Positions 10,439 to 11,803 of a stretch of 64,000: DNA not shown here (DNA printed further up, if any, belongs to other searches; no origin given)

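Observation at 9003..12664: Uncharacterised three-gene membrane module: two paralogous Trp-rich polytopic proteins plus a membrane-anchored SRPBCC/START-like protein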

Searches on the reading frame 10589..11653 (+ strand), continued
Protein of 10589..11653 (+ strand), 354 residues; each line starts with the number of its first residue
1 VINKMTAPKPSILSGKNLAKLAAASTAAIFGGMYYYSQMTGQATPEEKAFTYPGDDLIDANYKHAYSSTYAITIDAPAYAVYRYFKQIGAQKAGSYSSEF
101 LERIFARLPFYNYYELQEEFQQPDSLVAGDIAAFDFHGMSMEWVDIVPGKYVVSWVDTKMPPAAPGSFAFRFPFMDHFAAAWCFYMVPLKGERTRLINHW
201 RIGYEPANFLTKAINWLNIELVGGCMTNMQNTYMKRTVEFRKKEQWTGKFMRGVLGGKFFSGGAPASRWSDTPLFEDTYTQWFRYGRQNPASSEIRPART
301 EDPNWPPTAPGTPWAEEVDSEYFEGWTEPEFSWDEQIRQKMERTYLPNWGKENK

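Call 47: find_encoding_contigs(protein=P0030, flank=9000, max_places=1)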
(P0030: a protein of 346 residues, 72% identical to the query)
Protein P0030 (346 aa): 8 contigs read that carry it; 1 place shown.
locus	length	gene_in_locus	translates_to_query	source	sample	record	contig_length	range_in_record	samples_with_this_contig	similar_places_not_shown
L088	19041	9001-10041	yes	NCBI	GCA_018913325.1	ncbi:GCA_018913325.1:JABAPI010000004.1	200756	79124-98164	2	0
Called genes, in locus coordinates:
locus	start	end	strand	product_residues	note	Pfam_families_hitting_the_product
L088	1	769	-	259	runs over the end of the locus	PF00392:GntR, PF07729:FCD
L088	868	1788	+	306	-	PF00480:ROK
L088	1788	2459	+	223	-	PF04131:NanE, PF03060:NMO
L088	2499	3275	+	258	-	PF01182:Glucosamine_iso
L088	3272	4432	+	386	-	PF01979:Amidohydro_1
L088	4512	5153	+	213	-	PF07638:Sigma70_ECF (weak), PF04542:Sigma70_r2, PF22029:PhyR_sigma2 (weak), PF08281:Sigma70_r4_2, PF04545:Sigma70_r4, PF13384:HTH_23 (faint)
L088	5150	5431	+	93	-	-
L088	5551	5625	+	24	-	PF26427:HR_L37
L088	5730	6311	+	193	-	-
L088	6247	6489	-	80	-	-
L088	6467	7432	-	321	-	PF01145:Band_7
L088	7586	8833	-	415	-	PF18948:DUF5692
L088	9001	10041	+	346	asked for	-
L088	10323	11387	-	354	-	PF18948:DUF5692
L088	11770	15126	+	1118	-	PF04213:HtaA, PF12799:LRR_4 (faint), PF23211:LRR_LRWD1 (weak), PF13855:LRR_8 (weak), PF04213:HtaA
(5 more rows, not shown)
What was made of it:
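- Tried and rejected: (4) A heme or iron link, suggested by HtaA-HmuTUV next to the Arcanobacterium phocae triad (call 47).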

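Call 48: find_encoding_contigs(protein=P0209, flank=9000, max_places=3)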
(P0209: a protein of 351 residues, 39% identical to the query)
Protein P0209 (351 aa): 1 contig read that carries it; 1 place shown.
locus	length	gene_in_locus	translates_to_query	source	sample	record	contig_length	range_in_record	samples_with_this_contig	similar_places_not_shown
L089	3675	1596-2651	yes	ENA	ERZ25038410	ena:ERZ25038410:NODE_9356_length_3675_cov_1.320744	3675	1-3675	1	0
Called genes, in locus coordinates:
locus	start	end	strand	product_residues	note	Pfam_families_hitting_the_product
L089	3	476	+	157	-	?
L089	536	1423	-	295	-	PF00126:HTH_1, PF25213:HVO_A0261_N (faint), PF03466:LysR_substrate (weak)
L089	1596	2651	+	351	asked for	-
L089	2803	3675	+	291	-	?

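Call 52: search_protein_families(library=pfam, proteins=[L002:6892-8334:+, L002:12482-13099:+, L021:4750-7221:+, L021:11174-12835:-, L026:7372-8202:-, L026:12518-13222:-, L031:6261-8426:-, L031:12255-13037:-, L035:7172-7813:-, L035:12459-13253:-], max_evalue=0.001)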
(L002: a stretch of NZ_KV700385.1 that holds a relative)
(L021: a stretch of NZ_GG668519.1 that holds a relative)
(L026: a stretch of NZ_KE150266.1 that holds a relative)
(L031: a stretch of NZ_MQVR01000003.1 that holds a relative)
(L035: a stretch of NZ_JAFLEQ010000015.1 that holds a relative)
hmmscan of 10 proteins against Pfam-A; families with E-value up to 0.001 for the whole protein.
L002:6892-8334:+ (480 aa): 1 family
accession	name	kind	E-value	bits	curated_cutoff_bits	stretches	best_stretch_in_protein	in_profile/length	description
PF07690.21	MFS_1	-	4.6e-11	42.7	33.4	2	23-207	6-190/347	Major Facilitator Superfamily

L002:12482-13099:+ (205 aa): 0 families

L021:4750-7221:+ (823 aa): 1 family
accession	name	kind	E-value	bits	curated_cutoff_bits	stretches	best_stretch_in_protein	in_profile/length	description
PF09924.15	LPG_synthase_C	-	1.9e-64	218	27.5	1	481-773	4-298/298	Phosphatidylglycerol lysyltransferase, C-terminal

L021:11174-12835:- (553 aa): 4 families
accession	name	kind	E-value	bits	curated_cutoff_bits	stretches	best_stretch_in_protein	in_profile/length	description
PF00015.26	MCPsignal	-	2.2e-33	116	34.6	1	358-518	3-170/172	Methyl-accepting chemotaxis protein (MCP) signalling domain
PF00672.30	HAMP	-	1.8e-12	47.8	25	1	236-281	2-47/53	HAMP domain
PF06103.16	DUF948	-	0.00013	22.5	37.2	0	274-335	24-85/89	Bacterial protein of unknown function (DUF948)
PF06785.16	UPF0242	-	0.00022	21.8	33.5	0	401-505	71-165/194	Uncharacterised protein family (UPF0242) N-terminus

L026:7372-8202:- (276 aa): 1 family
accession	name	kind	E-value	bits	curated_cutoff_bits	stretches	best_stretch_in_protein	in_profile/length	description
PF14256.11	YwiC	-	9.5e-31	107.1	25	1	27-152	1-125/126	YwiC-like protein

L026:12518-13222:- (234 aa): 0 families

L031:6261-8426:- (721 aa): 3 families
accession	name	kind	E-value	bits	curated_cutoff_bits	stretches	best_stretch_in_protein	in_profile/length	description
PF00326.27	Peptidase_S9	-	1.4e-46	159.1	22.6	1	507-709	1-210/213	Prolyl oligopeptidase family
PF00561.26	Abhydrolase_1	-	2.6e-10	40.8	25.8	1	491-608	1-106/245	alpha/beta hydrolase fold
PF20434.5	BD-FAE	-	6.4e-07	29.5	26.8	1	625-667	173-215/215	BD-FAE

L031:12255-13037:- (260 aa): 0 families

L035:7172-7813:- (213 aa): 0 families

L035:12459-13253:- (264 aa): 0 families

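Call 53: search_protein_families(library=pfam, proteins=[L051:6886-8496:+, L051:12346-13893:-, L055:7715-8311:-, L055:12194-13045:-, L057:4267-6627:+, L057:12101-12652:+, L059:7861-8304:+, L059:12186-13100:-, L061:7545-8336:+, L061:12130-12558:+], max_evalue=0.001)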
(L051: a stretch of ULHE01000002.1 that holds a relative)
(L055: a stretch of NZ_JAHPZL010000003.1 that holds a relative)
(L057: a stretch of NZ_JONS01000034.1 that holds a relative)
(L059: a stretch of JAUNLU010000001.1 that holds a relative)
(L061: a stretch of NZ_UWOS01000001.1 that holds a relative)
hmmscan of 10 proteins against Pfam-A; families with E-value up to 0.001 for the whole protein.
L051:6886-8496:+ (536 aa): 2 families
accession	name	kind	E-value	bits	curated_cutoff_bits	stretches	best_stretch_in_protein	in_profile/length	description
PF00152.25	tRNA-synt_2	-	9.6e-82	274.9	25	1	186-531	1-306/308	tRNA synthetases class II (D, K and N)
PF01336.31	tRNA_anti-codon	-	1.8e-13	50.6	27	1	92-169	1-73/75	OB-fold nucleic acid binding domain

L051:12346-13893:- (515 aa): 0 families

L055:7715-8311:- (198 aa): 0 families

L055:12194-13045:- (283 aa): 5 families
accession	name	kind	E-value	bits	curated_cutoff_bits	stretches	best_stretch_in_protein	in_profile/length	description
PF00005.33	ABC_tran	-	1e-31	110.8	25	1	25-173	2-137/137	ABC transporter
PF13304.12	AAA_21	-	2.2e-10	41.5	27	1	37-66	2-30/304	AAA domain, putative AbiEii toxin, Type IV TA system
PF13191.12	AAA_16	-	0.00022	22.2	32.6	1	30-170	18-140/167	AAA ATPase domain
PF02463.25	SMC_N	-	0.00057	19.8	40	0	35-54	25-44/220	RecF/RecN/SMC N terminal domain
PF20703.3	nSTAND1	-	0.00079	19.6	27.1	0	23-60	22-59/379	Novel STAND NTPase 1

L057:4267-6627:+ (786 aa): 0 families

L057:12101-12652:+ (183 aa): 1 family
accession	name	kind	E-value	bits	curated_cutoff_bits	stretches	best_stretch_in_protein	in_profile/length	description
PF01661.27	Macro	-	8.5e-41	139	22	1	19-135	1-117/118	Macro domain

L059:7861-8304:+ (147 aa): 1 family
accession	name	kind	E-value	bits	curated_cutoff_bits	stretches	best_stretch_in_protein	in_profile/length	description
PF00254.34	FKBP_C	-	7.2e-21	74.8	21.1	1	41-129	5-93/94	FKBP-type peptidyl-prolyl cis-trans isomerase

L059:12186-13100:- (304 aa): 1 family
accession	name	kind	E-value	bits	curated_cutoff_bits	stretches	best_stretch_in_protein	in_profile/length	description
PF12811.12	BaxI_1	-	1.7e-60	205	26.2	1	28-300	20-232/233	Bax inhibitor 1 like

L061:7545-8336:+ (263 aa): 1 family
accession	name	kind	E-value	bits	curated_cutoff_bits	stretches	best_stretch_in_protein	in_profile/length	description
PF07373.16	CAMP_factor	-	1.4e-74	250.7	23.3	1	47-258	7-219/219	CAMP factor (Cfa)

L061:12130-12558:+ (142 aa): 0 families

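Call 54: search_protein_families(library=pfam, proteins=[L063:5531-8365:-, L063:12241-14928:+, L024:7951-8508:-, L024:11106-12080:-, L050:6894-7769:+, L050:12229-13029:-, L060:7575-7952:-, L060:12468-13625:+, L072:7664-8368:+, L072:12413-13402:+], max_evalue=0.001)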
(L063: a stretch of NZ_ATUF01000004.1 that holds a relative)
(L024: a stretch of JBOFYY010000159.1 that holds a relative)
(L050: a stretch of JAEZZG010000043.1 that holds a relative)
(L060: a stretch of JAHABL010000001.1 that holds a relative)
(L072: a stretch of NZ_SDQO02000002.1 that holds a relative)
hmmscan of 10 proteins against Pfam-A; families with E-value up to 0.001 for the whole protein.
L063:5531-8365:- (944 aa): 20 families
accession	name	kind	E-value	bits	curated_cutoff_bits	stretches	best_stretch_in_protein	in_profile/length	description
PF17760.6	UvrA_inter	-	5.2e-36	123.3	23.3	1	131-238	1-108/109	UvrA interaction domain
PF17755.6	UvrA_DNA-bind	-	2.7e-34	118.2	23.2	1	295-402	1-109/110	UvrA DNA-binding domain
PF00005.33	ABC_tran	-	1.2e-19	71.6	25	2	808-864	84-137/137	ABC transporter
PF13191.12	AAA_16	-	8.8e-09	36.5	32.6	1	636-679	23-63/167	AAA ATPase domain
PF02463.25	SMC_N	-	1e-08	35.3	40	0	832-905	136-209/220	RecF/RecN/SMC N terminal domain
PF13555.12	AAA_29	-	1.9e-08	34.4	27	0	635-656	20-41/61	P-loop containing region of AAA domain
PF03193.22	RsgA_GTPase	-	8.3e-07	29.4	30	0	624-676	94-146/174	RsgA GTPase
PF13304.12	AAA_21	-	2e-06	28.5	27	0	834-890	239-295/304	AAA domain, putative AbiEii toxin, Type IV TA system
PF01583.26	APS_kinase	-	6.1e-06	26.8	21.1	0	637-665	2-29/152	Adenylylsulphate kinase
PF20703.3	nSTAND1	-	8.6e-06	26.1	27.1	0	635-664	31-60/379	Novel STAND NTPase 1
PF25199.1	nSTAND_NTPase5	-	9.4e-06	25.9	34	0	638-667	42-69/145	Novel STAND NTPase 5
PF20720.3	nSTAND3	-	1.3e-05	25.4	27.2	0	638-666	18-46/155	Novel STAND NTPase 3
PF13671.12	AAA_33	-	3.9e-05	24.4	27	0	639-661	1-27/143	AAA domain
PF13401.12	AAA_22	-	5.4e-05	24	27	0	638-664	6-32/130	AAA domain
PF13481.12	AAA_25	-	0.00016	21.8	27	0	630-662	26-58/195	AAA domain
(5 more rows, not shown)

L063:12241-14928:+ (895 aa): 5 families
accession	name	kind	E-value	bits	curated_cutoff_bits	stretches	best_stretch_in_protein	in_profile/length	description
PF00133.28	tRNA-synt_1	-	5.7e-77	259.7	22.7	2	143-644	91-413/414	tRNA synthetases class I (I, L, M and V)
PF08264.19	Anticodon_1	-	1.9e-31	109.4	25.1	1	687-836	1-146/148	Anticodon-binding domain of tRNA ligase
PF09334.17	tRNA-synt_1g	-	3.7e-19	69.2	20.1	2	57-112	3-58/391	tRNA synthetases class I (M)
PF01921.24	tRNA-synt_1f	-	7.9e-05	22.2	27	0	598-642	274-318/360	tRNA synthetases class I (K)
PF01406.26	tRNA-synt_1e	-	8.6e-05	22.5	27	0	601-650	248-297/301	tRNA synthetases class I (C) catalytic domain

L024:7951-8508:- (185 aa): 4 families
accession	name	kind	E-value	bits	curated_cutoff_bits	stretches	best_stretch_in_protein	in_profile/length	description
PF13508.13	Acetyltransf_7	-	2.8e-10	40.9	27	1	62-149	4-84/84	Acetyltransferase (GNAT) domain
PF00583.31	Acetyltransf_1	-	1.3e-07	32.3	20.7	1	56-113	28-84/116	Acetyltransferase (GNAT) family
PF13673.13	Acetyltransf_10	-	9.3e-06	26.1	23.6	1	54-114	24-77/128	Acetyltransferase (GNAT) domain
PF13480.13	Acetyltransf_6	-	0.00042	20.9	22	1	13-113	27-120/143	Acetyltransferase (GNAT) domain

L024:11106-12080:- (324 aa): 11 families
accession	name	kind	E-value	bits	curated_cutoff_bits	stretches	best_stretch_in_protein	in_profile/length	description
PF04198.19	Sugar-bind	-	9.7e-50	169.6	27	1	65-321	2-257/257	Putative sugar-binding domain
PF13936.12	HTH_38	-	2.5e-05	24.3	27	1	23-49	15-41/44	Helix-turn-helix domain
PF13384.12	HTH_23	-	5.5e-05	23.3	24.6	1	20-50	10-39/50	Homeodomain-like domain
PF25213.1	HVO_A0261_N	-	7.6e-05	23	35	1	19-59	15-55/86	HVO_A0261 N-terminal domain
PF12802.13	MarR_2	-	0.00011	22.7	27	1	28-60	19-52/61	MarR family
PF04545.22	Sigma70_r4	-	0.00025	20.9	24.1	1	22-55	14-47/50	Sigma-70, region 4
PF13545.12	HTH_Crp_2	-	0.00042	20.7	27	1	31-59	25-53/70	Crp-like helix-turn-helix domain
PF13730.12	HTH_36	-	0.00056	20.1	25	0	21-57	15-54/55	Helix-turn-helix domain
PF24034.1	DUF7343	-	0.00062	20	27.6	0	30-63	20-54/62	Domain of unknown function (DUF7343)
PF09339.16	HTH_IclR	-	0.00078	19.6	22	0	32-59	22-49/52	IclR helix-turn-helix domain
PF13560.12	HTH_31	-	0.00094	19.9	27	0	28-53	14-39/64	Helix-turn-helix domain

L050:6894-7769:+ (291 aa): 4 families
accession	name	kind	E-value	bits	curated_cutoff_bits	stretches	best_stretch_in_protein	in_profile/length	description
PF01555.25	N6_N4_Mtase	-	1.5e-43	149.7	26.7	1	30-269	2-218/221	DNA methylase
PF03602.21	Cons_hypoth95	-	4.8e-09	36.6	24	1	232-277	41-87/182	Conserved hypothetical protein 95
PF05175.20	MTS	-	1e-07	32.2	23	0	233-278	32-79/170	Methyltransferase small domain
PF02475.24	TRM5-TYW2_MTfase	-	5.1e-05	23.7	28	1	223-274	27-80/164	TRM5/TYW2 methyltransferase domain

L050:12229-13029:- (266 aa): 4 families
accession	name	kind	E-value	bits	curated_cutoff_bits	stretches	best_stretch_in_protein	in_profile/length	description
PF00005.33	ABC_tran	-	3.9e-35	121.9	25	1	19-167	1-137/137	ABC transporter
PF13304.12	AAA_21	-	4.1e-17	63.7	27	2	102-200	220-302/304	AAA domain, putative AbiEii toxin, Type IV TA system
PF24389.1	ORC-CDC6-like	-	0.00032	20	27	1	31-54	34-57/571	ORC-CDC6-like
PF13476.12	AAA_23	-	0.00063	20.9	27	1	32-50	22-40/201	AAA domain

L060:7575-7952:- (125 aa): 0 families

L060:12468-13625:+ (385 aa): 2 families
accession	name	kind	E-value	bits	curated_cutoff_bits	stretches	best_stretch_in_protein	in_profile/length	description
PF17964.7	Big_10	-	6.9e-50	169.9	22.9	1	47-207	1-163/164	Bacterial Ig domain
PF03734.19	YkuD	-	3.9e-23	83.1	23.4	1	234-353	7-146/146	L,D-transpeptidase catalytic domain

L072:7664-8368:+ (234 aa): 3 families
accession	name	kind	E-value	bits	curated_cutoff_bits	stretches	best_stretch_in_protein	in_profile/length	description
PF00072.30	Response_reg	-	1.7e-24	86.6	30.2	1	6-122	3-111/111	Response regulator receiver domain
PF00196.25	GerE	-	1.5e-19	69.8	23.5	1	165-220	2-57/57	Bacterial regulatory proteins, luxR family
PF08281.18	Sigma70_r4_2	-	3.7e-05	23.7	25.7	1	166-206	11-52/54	Sigma-70, region 4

L072:12413-13402:+ (329 aa): 2 families
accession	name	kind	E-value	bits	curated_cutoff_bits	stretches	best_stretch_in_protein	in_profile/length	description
PF00005.33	ABC_tran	-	5.3e-25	89.1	25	1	21-163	2-137/137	ABC transporter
PF13304.12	AAA_21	-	2.4e-11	44.7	27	1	135-193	238-299/304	AAA domain, putative AbiEii toxin, Type IV TA system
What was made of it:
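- Flanking genes are functionally heterogeneous (calls 52-54).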

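Call 56: search_protein_families(library=pfam, alignment_id=A1, max_evalue=10)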
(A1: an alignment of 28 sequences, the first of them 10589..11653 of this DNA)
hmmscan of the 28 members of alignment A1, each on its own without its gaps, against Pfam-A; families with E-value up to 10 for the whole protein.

A. member 1, window:10589-11653:+ (354 aa): 0 families

B. families by the number of members that match (of 28 scanned): 5 families
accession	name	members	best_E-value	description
PF16143.10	DUF4851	10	0.019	Domain of unknown function (DUF4851)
PF10604.15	Polyketide_cyc2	3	0.0063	Polyketide cyclase / dehydrase and lipid transport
PF08417.18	PaO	1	0.14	Pheophorbide a oxygenase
PF07883.17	Cupin_2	1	0.22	Cupin domain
PF12403.13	Pax2_C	1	0.37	Paired-box protein 2 C terminal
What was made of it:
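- On SRPBCC superfamily (helix-grip fold): Only 3 of 28 orthologs give a sub-threshold Polyketide_cyc2 hit (best E = 0.006; call 56).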

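Call 64: find_encoding_contigs(protein=P0211, flank=7000, max_places=2)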
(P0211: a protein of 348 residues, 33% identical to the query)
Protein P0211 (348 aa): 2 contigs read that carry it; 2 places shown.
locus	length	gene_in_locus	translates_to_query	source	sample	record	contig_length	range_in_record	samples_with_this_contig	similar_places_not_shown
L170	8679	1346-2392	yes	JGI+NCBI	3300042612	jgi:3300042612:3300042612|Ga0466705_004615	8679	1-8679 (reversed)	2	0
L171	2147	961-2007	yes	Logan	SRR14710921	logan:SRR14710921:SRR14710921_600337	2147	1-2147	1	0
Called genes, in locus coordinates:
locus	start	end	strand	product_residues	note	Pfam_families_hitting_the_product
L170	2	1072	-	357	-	?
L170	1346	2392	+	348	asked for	-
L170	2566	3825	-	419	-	PF07690:MFS_1, PF12832:MFS_1_like (weak), PF07690:MFS_1 (weak)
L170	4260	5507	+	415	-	PF13173:AAA_14, PF13635:DUF4143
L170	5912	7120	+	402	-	PF13173:AAA_14, PF13635:DUF4143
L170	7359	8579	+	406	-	-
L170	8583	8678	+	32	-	?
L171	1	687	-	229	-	?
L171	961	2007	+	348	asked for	-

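Call 65: find_encoding_contigs(protein=P0225, flank=7000, max_places=2)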
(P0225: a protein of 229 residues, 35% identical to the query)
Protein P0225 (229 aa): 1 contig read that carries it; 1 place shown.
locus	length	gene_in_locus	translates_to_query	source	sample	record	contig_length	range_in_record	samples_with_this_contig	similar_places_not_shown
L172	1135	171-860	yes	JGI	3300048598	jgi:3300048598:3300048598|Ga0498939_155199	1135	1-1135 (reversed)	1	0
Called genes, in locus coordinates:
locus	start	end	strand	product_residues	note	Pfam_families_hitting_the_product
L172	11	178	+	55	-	-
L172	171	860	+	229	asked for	-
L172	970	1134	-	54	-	?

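Call 66: find_encoding_contigs(protein=P0231, flank=7000, max_places=2)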
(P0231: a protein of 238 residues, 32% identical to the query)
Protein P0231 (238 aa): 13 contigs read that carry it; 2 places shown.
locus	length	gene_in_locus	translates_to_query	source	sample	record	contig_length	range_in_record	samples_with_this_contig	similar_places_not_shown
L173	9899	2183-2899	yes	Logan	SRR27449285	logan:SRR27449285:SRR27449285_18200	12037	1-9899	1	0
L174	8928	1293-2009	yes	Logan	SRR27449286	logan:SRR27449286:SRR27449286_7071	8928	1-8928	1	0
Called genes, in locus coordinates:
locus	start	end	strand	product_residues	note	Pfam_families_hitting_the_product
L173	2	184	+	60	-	?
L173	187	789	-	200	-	PF00440:TetR_N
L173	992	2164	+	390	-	PF01134:GIDA (faint), PF03486:HI0933_like (faint), PF13450:NAD_binding_8 (weak), PF13738:Pyr_redox_3 (faint), PF01593:Amino_oxidase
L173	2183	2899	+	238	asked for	-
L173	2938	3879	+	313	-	PF12797:Fer4_2 (faint), PF13484:Fer4_16 (faint), PF00037:Fer4 (weak), PF13237:Fer4_10 (weak), PF14697:Fer4_21, PF12838:Fer4_7, PF13187:Fer4_9 (weak), PF25160:LdpA_Fe-S-bd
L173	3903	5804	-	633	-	PF13292:DXP_synthase_N, PF02779:Transket_pyr, PF02780:Transketolase_C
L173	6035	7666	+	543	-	PF01266:DAO, PF01494:FAD_binding_3 (weak), PF07992:Pyr_redox_2 (faint), PF12831:FAD_oxidored (faint), PF13450:NAD_binding_8 (faint), PF16901:DAO_C (weak), PF04324:Fer2_BFD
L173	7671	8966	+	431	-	PF00890:FAD_binding_2, PF01134:GIDA (faint), PF03486:HI0933_like (faint), PF07992:Pyr_redox_2 (faint), PF12831:FAD_oxidored (faint)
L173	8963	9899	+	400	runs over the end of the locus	PF12838:Fer4_7 (weak), PF13183:Fer4_8, PF13237:Fer4_10 (faint), PF02754:CCG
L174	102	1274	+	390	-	PF01134:GIDA (faint), PF03486:HI0933_like (faint), PF13450:NAD_binding_8 (weak), PF13738:Pyr_redox_3 (faint), PF01593:Amino_oxidase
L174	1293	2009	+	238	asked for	-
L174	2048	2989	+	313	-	PF12797:Fer4_2 (faint), PF13183:Fer4_8 (faint), PF00037:Fer4 (weak), PF13237:Fer4_10 (weak), PF14697:Fer4_21, PF12838:Fer4_7, PF13187:Fer4_9 (weak), PF25160:LdpA_Fe-S-bd, +1 more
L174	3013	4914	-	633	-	PF13292:DXP_synthase_N, PF02779:Transket_pyr, PF02780:Transketolase_C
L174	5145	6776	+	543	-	PF01266:DAO, PF01494:FAD_binding_3 (weak), PF07992:Pyr_redox_2 (faint), PF12831:FAD_oxidored (faint), PF13450:NAD_binding_8 (faint), PF16901:DAO_C (weak), PF04324:Fer2_BFD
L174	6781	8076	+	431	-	PF00890:FAD_binding_2, PF01134:GIDA (faint), PF03486:HI0933_like (faint), PF07992:Pyr_redox_2 (faint), PF12831:FAD_oxidored (faint)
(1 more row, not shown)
